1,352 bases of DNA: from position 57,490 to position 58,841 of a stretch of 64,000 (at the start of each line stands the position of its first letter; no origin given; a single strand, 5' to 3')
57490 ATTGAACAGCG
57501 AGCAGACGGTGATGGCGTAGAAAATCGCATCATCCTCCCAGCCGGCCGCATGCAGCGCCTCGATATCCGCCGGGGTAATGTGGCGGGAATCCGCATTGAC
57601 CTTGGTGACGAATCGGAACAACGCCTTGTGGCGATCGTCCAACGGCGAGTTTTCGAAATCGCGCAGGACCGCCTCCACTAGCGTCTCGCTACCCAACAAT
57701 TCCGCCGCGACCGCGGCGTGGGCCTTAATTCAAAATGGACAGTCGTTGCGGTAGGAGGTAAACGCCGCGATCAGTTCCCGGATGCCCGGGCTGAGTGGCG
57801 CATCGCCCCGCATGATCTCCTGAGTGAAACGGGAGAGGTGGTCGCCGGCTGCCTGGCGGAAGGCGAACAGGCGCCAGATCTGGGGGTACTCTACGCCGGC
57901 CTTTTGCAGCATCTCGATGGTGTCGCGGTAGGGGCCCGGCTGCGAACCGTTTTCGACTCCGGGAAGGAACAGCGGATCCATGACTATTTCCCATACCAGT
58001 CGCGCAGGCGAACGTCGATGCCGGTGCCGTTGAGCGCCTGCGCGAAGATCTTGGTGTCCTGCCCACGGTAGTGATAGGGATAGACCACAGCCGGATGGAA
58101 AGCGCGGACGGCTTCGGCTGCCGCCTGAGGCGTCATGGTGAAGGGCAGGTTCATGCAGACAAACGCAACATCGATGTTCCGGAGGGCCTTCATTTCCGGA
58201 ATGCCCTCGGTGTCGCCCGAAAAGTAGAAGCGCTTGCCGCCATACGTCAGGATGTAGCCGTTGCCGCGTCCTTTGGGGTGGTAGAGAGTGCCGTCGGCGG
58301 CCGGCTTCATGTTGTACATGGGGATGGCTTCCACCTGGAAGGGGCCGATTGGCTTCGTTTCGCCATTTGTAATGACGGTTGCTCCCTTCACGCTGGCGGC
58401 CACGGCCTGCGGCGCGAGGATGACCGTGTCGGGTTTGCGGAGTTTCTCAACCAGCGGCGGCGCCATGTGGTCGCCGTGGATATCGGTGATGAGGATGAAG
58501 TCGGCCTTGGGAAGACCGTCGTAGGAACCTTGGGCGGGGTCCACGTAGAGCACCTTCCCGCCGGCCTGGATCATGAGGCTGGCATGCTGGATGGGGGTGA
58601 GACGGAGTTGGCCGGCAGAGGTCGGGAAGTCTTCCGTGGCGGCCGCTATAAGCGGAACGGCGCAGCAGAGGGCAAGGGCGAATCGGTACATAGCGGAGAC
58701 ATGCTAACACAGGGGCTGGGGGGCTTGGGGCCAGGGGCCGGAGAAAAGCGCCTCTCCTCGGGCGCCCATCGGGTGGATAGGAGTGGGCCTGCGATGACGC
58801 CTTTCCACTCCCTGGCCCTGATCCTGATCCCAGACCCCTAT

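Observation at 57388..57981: Probable selenoprotein: in-frame UGA at the catalytic Cys of an AhpD/CMD-family gene with an fdhF-like SECIS hairpin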

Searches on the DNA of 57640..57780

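Call 66: search_rna_families(source=window, start=57640, end=57780, threshold=evalue, max_evalue=10, show_alignments=3)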
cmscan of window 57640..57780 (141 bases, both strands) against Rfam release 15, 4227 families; matches with E-value up to 10: 1.
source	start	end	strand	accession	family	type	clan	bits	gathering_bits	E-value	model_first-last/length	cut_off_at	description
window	57702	57772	-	RF03139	S4-Bacteroidia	Cis-reg; leader;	CL00119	9.8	34.7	9.2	1-34/34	no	S4-Bacteroidia ribosomal protein leader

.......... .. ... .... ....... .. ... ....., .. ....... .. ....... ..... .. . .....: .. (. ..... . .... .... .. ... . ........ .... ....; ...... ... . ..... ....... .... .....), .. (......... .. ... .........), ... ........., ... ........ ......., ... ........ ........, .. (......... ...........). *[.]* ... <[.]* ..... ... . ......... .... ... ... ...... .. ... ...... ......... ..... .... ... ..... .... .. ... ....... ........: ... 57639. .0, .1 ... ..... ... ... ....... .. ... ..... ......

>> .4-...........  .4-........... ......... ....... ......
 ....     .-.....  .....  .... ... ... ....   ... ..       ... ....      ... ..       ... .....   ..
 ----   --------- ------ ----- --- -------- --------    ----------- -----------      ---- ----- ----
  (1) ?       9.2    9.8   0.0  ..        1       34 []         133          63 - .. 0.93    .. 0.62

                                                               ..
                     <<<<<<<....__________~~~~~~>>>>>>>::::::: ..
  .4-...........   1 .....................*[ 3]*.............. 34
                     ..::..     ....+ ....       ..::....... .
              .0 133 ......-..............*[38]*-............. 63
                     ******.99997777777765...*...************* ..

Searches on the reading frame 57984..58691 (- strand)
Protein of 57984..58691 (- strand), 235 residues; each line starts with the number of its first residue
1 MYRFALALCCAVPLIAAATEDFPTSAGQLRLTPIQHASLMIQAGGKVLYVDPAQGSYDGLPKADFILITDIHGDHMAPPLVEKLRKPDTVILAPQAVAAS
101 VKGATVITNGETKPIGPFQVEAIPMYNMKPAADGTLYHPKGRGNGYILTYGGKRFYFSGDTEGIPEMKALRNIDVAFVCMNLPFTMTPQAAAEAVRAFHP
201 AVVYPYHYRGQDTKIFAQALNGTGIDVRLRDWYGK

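Call 14: find_encoding_contigs(protein=window:57984-58691:-, flank=10000, max_places=4)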
Protein window:57984-58691:- (235 aa): 3 contigs read that carry it; 3 places shown.
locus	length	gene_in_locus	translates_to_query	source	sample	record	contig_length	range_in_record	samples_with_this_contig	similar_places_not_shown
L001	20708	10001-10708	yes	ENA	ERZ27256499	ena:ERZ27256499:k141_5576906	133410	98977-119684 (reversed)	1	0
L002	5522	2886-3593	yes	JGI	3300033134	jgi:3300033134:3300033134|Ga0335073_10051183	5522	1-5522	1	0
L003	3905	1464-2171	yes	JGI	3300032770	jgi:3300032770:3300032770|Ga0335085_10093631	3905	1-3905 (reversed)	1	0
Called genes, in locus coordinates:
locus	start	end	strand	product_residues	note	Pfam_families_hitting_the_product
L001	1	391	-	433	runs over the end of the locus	PF01266:DAO (faint), PF01593:Amino_oxidase, PF12831:FAD_oxidored (weak), PF13450:NAD_binding_8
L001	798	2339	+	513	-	PF00383:dCMP_cyt_deam_1, PF14437:MafB19-deam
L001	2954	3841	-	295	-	PF13379:NMT1_2 (weak), PF09084:NMT1, PF12974:Phosphonate-bd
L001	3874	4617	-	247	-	PF00106:adh_short, PF08659:KR, PF13561:adh_short_C2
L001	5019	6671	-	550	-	PF04675:DNA_ligase_A_N, PF01068:DNA_ligase_A_M, PF04679:DNA_ligase_A_C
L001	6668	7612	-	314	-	-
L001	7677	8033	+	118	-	-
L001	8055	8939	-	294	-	PF00480:ROK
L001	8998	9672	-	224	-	PF01261:AP_endonuc_2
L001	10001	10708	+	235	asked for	PF13483:Lactamase_B_3, PF12706:Lactamase_B_2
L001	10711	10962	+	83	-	-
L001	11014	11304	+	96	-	-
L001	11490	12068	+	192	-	-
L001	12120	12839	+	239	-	PF00072:Response_reg, PF00486:Trans_reg_C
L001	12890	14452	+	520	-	PF00672:HAMP, PF00512:HisKA, PF02518:HATPase_c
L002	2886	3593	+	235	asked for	PF13483:Lactamase_B_3, PF12706:Lactamase_B_2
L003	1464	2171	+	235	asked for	PF13483:Lactamase_B_3, PF12706:Lactamase_B_2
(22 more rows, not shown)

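Call 87: search_protein_families(library=pfam, proteins=[window:57984-58691:-], max_evalue=0.0001)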
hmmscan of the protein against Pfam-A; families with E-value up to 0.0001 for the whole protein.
window:57984-58691:- (235 aa): 2 families
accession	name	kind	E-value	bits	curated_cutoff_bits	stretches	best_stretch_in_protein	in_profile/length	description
PF13483.12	Lactamase_B_3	-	2e-18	67.3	24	1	31-207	2-160/160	Beta-lactamase superfamily domain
PF12706.13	Lactamase_B_2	-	3.1e-17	63.3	27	1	51-208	20-200/200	Beta-lactamase superfamily domain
